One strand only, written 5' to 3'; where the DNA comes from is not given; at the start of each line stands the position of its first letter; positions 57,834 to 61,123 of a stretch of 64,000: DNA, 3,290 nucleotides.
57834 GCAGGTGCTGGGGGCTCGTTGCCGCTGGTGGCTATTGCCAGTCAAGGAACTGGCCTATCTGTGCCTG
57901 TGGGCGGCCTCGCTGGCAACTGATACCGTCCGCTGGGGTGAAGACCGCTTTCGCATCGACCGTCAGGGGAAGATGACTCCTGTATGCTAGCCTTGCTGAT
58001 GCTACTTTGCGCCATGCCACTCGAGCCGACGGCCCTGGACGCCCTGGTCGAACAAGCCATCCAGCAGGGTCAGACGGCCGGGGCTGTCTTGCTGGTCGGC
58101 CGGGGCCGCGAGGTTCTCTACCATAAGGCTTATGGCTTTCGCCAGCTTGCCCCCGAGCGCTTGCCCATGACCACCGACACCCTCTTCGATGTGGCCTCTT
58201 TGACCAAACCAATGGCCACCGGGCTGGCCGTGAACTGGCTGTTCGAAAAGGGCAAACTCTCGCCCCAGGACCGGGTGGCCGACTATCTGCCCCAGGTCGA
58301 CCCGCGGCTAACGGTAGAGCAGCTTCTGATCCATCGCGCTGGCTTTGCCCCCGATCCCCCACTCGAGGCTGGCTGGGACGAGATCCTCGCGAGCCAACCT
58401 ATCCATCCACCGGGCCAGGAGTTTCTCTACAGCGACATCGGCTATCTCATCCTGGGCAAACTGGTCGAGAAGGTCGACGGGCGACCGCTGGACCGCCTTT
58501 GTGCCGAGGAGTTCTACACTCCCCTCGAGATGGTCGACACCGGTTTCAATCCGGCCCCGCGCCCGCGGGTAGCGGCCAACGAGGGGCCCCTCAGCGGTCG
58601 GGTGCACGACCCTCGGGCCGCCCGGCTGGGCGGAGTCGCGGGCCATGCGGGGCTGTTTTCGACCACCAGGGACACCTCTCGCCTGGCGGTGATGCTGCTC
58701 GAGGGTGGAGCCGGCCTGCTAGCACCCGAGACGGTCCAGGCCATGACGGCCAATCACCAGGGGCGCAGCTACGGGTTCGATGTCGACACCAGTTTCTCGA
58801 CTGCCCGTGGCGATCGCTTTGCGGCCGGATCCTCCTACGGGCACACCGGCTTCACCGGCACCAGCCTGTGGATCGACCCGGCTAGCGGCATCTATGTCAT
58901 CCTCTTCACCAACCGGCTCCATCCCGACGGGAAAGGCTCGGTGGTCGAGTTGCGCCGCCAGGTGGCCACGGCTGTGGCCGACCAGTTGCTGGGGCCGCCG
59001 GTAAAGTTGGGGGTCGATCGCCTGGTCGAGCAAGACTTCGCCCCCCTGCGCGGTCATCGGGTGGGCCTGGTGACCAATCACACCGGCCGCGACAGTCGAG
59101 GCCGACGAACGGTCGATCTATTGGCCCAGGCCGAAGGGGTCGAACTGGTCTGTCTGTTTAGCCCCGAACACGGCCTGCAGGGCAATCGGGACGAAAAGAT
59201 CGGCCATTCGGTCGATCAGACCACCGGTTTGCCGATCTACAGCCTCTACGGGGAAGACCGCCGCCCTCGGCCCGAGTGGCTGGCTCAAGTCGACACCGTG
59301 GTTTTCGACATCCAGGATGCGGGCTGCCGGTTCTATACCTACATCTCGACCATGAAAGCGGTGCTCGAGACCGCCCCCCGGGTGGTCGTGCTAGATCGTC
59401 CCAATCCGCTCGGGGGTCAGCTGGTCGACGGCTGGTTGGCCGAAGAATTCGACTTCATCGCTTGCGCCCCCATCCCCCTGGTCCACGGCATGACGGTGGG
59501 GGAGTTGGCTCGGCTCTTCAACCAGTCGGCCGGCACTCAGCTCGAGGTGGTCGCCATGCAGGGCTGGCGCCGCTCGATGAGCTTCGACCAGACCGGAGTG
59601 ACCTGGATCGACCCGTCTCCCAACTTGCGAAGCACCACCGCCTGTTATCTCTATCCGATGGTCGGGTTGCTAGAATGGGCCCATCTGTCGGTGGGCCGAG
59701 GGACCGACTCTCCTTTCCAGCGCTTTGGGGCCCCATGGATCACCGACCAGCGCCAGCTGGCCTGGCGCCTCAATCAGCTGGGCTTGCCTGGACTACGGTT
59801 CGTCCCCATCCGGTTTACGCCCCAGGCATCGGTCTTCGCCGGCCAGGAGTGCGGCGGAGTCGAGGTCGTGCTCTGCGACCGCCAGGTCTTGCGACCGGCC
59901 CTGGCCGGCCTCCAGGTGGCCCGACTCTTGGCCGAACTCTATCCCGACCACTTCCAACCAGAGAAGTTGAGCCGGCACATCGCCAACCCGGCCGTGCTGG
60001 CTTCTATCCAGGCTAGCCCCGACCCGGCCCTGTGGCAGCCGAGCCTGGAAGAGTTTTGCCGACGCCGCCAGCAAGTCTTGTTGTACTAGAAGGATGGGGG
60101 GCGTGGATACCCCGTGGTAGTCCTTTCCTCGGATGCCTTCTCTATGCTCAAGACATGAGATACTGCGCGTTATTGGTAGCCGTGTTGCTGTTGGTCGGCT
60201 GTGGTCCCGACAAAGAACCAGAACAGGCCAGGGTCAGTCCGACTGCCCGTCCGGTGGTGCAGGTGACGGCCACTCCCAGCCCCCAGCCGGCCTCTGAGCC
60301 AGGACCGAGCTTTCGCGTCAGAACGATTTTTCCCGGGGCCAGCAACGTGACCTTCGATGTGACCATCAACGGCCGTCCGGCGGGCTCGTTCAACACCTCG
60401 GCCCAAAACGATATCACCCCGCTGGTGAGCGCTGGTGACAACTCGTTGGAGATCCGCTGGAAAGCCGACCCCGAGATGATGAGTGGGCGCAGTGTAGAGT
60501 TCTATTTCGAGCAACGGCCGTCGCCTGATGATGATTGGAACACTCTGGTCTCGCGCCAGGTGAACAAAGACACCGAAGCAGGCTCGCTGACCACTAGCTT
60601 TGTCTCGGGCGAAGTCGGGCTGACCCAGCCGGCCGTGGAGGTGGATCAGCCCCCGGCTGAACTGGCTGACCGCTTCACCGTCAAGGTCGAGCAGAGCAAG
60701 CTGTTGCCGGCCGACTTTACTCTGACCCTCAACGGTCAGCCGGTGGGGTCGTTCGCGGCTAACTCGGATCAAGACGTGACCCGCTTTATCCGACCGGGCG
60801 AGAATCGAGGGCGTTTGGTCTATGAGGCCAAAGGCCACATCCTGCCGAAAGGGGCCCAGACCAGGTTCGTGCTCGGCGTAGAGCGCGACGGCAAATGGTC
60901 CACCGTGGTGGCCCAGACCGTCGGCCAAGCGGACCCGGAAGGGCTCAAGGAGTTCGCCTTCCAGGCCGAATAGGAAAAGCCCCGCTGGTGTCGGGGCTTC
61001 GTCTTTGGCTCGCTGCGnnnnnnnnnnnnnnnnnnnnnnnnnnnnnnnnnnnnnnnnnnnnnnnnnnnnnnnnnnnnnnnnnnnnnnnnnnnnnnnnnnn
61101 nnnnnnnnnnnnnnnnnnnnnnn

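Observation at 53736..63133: Fragmented hopanoid locus: HpnC/D-type synthase, hpnA-hpnG-hpnI operon and hpnH, with a beta-lactamase/DUF1343 fusion inserted and no cyclase in view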

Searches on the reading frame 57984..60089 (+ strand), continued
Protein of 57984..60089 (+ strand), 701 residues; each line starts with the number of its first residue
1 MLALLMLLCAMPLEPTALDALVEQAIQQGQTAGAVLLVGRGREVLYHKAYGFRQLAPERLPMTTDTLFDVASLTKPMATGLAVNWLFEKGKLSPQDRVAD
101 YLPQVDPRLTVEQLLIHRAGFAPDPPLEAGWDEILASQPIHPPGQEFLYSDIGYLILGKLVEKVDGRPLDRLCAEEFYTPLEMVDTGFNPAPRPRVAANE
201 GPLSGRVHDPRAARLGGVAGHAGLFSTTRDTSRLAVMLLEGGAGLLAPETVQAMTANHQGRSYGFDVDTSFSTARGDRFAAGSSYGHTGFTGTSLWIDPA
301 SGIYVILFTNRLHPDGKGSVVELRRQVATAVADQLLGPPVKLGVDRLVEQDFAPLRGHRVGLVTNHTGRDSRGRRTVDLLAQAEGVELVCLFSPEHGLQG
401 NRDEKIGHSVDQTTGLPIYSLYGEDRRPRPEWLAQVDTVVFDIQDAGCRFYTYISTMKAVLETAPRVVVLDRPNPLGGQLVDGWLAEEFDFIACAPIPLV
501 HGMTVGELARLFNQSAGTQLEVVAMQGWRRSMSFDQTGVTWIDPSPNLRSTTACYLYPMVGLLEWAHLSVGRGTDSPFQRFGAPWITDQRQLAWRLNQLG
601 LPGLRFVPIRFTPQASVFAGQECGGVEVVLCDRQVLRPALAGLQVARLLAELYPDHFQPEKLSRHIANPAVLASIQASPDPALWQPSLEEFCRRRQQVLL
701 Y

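Call 13: find_encoding_contigs(protein=P0001, flank=10000, max_places=4)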
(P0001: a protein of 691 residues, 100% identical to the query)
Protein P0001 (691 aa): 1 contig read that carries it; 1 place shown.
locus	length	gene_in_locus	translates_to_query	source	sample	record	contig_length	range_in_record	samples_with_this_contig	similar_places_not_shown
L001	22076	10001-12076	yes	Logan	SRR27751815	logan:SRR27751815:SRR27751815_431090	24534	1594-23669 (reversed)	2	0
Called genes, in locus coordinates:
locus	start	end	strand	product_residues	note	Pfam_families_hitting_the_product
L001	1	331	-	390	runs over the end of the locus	PF01963:TraB_PrgY_gumN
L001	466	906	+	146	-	PF00582:Usp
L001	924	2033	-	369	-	-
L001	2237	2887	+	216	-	-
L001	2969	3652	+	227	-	PF00756:Esterase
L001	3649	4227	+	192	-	PF01928:CYTH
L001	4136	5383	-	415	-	-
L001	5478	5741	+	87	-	-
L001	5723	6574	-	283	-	PF00494:SQS_PSY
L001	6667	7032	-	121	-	-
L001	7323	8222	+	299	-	PF01073:3Beta_HSD, PF01370:Epimerase, PF02719:Polysacc_synt_2 (weak), PF05368:NmrA (faint), PF13460:NAD_binding_10, PF16363:GDP_Man_Dehyd (weak), PF07993:NAD_binding_4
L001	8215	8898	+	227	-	PF01048:PNP_UDP_1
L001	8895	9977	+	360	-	PF13506:Glyco_transf_21, PF13641:Glyco_tranf_2_3, PF00535:Glycos_transf_2, PF13632:Glyco_trans_2_3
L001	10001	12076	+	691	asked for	PF00144:Beta-lactamase, PF07075:NamZ_N, PF20732:NamZ_C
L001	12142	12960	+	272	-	-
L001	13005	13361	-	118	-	-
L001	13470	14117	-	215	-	PF08123:DOT1, PF13847:Methyltransf_31, PF13649:Methyltransf_25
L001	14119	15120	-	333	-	PF04055:Radical_SAM, PF11946:DUF3463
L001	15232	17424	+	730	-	-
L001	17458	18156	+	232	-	PF16316:DUF4956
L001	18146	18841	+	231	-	PF09359:VTC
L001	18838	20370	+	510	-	PF08757:CotH (weak)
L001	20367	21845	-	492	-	-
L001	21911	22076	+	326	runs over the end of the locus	PF00990:GGDEF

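Call 14: find_encoding_contigs(protein=P0004, flank=10000, max_places=4)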
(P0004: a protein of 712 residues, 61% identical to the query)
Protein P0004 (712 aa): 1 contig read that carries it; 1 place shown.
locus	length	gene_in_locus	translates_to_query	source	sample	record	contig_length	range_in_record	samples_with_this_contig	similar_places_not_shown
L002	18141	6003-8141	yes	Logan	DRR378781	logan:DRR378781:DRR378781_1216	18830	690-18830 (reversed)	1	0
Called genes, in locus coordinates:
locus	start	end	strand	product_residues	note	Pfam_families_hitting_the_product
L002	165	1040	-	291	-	PF12146:Hydrolase_4, PF00561:Abhydrolase_1, PF12697:Abhydrolase_6 (weak)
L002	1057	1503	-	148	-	-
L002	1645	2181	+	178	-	-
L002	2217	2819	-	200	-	PF01590:GAF, PF13185:GAF_2, PF13492:GAF_3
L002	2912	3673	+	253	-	-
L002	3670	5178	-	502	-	PF02028:BCCT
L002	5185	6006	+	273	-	PF00106:adh_short, PF01370:Epimerase (weak), PF08659:KR, PF13561:adh_short_C2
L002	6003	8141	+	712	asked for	PF00144:Beta-lactamase, PF07075:NamZ_N, PF20732:NamZ_C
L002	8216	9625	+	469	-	PF07992:Pyr_redox_2 (faint), PF01266:DAO, PF01593:Amino_oxidase, PF13450:NAD_binding_8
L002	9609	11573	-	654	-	PF02727:Cu_amine_oxidN2, PF21994:AGAO-like_N2, PF02728:Cu_amine_oxidN3, PF01179:Cu_amine_oxid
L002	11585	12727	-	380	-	PF03435:Sacchrp_dh_NADP, PF16653:Sacchrp_dh_C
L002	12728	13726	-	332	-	PF00892:EamA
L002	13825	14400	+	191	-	-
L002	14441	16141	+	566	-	PF00474:SSF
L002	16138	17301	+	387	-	PF01408:GFO_IDH_MocA, PF22725:GFO_IDH_MocA_C3, PF02894:GFO_IDH_MocA_C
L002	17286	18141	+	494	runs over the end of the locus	PF12228:DUF3604 (weak)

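Call 15: find_encoding_contigs(protein=P0002, flank=10000, max_places=4)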
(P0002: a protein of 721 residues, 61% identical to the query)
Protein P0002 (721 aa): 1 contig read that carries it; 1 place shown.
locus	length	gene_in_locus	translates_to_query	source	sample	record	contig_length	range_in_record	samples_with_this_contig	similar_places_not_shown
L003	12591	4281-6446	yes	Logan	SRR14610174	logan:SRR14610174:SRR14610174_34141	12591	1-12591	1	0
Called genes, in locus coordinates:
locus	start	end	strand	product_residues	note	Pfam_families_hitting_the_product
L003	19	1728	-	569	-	PF11838:ERAP1_C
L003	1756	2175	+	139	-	-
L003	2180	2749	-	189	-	-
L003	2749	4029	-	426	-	PF01103:Omp85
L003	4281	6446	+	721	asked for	PF00144:Beta-lactamase, PF07075:NamZ_N, PF20732:NamZ_C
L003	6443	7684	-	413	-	-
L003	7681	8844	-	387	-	-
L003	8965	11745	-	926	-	PF05088:Bac_GDH_CD (faint), PF00208:ELFV_dehydrog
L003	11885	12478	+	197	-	-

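Call 17: find_encoding_contigs(protein=P0005, flank=10000, max_places=4)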
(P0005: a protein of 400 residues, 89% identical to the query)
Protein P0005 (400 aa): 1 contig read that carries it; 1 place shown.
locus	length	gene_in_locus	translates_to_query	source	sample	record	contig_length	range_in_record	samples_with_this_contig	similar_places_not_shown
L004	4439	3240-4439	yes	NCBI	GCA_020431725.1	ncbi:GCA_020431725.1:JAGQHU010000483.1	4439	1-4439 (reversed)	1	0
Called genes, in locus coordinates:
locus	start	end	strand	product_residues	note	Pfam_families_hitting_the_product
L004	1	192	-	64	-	?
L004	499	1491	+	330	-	PF01073:3Beta_HSD, PF01370:Epimerase, PF02719:Polysacc_synt_2, PF04321:RmlD_sub_bind (weak), PF05368:NmrA, PF13460:NAD_binding_10, PF16363:GDP_Man_Dehyd, PF07993:NAD_binding_4, +2 more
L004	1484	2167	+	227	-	PF01048:PNP_UDP_1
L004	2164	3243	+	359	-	PF13506:Glyco_transf_21, PF13641:Glyco_tranf_2_3, PF00535:Glycos_transf_2 (weak), PF13632:Glyco_trans_2_3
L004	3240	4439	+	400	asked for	PF00144:Beta-lactamase, PF07075:NamZ_N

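Call 34: find_related_loci(query=A1, collection=metagenome_contigs, flank=10000)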
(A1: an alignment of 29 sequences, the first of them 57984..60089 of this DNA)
Query A1 (701 aa) in metagenome_contigs; peptide patterns used: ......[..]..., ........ (x = any residue, [..] = any of these).
600 stretches matched a pattern (row limit reached: there are more); 595 encode a relative of the query (tblastn E <= 1e-3); the best 80 are kept; 80 distinct loci.
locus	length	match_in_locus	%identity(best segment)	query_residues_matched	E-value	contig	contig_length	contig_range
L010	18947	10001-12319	46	18-701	0e+0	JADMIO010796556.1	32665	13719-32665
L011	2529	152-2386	47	2-701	0e+0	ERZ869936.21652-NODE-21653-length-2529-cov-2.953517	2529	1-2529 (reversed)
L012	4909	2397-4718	45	17-701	0e+0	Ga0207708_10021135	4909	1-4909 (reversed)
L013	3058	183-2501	46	18-701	0e+0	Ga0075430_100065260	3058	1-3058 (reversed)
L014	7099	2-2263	47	37-701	0e+0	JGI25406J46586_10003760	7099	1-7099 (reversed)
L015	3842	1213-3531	46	18-701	0e+0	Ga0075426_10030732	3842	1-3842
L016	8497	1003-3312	46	19-701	0e+0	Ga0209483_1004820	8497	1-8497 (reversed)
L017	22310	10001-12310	45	18-701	0e+0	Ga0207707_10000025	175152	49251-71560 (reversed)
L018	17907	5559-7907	45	18-701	0e+0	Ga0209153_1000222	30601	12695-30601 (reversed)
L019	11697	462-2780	45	18-701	0e+0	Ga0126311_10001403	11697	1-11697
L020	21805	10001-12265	45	17-701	0e+0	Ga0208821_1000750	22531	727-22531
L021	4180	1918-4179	44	18-699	0e+0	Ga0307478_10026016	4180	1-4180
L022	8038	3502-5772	45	17-701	0e+0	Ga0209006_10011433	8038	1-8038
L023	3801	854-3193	43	18-697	0e+0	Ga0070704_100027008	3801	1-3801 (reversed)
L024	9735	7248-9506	45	18-701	0e+0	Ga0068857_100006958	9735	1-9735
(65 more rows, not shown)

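Call 38: search_solved_structures(query=window:57984-60089:+, max_evalue=1e-10)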
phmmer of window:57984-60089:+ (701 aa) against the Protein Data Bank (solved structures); distinct sequences matched with E-value up to 1e-10: 13.
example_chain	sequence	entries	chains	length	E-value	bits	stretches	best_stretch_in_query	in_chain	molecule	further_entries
4k05_A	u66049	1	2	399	4.2e-74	253.5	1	340-656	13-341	Conserved hypothetical exported protein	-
4jja_A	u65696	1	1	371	3.2e-41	144.8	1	351-589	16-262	hypothetical protein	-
4ivi_A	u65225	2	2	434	3.1e-20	75.4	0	17-104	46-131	Carboxylesterase | Carboxylesterases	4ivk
7uda_A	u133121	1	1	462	4.4e-20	75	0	142-286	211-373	Beta-lactamase domain-containing protein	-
7u1b_A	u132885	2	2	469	4.4e-20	74.9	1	18-265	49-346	Beta-lactamase domain-containing protein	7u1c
7pp3_A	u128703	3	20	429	4.3e-16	61.7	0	25-104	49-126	Esterase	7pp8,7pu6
1ci8_A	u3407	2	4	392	5.2e-14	54.9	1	16-110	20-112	PROTEIN (CARBOXYLESTERASE)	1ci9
2qmi_A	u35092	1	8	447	5.4e-14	54.8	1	20-258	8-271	Pbp related beta-lactamase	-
4gdn_A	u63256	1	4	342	1e-13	53.9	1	17-190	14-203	Protein flp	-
7atl_AAA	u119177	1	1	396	1e-12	50.6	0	20-110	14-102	Esterase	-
7spn_A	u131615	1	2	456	4.9e-11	45.1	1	46-254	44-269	IS11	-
1sde_A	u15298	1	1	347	7.8e-11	44.4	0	14-290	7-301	D-alanyl-D-alanine carboxypeptidase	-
1cef_A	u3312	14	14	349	7.9e-11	44.3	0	14-290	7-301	D-ALANYL-D-ALANINE CARBOXYPEPTIDASE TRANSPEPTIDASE | D-ALANYL-D-ALANINE CARBOXYPEPTIDASE | D-alanyl-D-alanine carboxypeptidase precursor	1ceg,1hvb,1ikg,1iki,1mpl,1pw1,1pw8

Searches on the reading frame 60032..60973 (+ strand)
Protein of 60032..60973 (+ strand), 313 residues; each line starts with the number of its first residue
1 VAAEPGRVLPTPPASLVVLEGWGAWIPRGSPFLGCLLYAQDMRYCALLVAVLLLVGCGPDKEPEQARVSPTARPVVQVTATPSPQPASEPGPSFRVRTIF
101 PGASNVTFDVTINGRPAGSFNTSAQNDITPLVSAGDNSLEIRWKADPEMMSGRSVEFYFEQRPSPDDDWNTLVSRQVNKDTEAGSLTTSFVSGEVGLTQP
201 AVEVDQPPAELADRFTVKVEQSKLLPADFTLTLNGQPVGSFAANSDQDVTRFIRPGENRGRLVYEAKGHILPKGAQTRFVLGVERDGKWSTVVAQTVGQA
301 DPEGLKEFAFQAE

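Call 3: search_protein_families(library=ncbifam, proteins=[window:60032-60973:+], max_evalue=0.001)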
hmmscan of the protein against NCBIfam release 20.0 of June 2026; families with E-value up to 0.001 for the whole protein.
window:60032-60973:+ (313 aa): 0 families

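Call 4: search_protein_families(library=pfam, proteins=[window:60032-60973:+], max_evalue=0.001)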
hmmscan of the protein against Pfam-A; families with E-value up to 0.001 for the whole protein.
window:60032-60973:+ (313 aa): 0 families

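Call 37: search_protein_families(library=pfam, proteins=[window:60155-60973:+], max_evalue=0.01)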
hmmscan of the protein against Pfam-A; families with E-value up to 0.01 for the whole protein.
window:60155-60973:+ (272 aa): 0 families
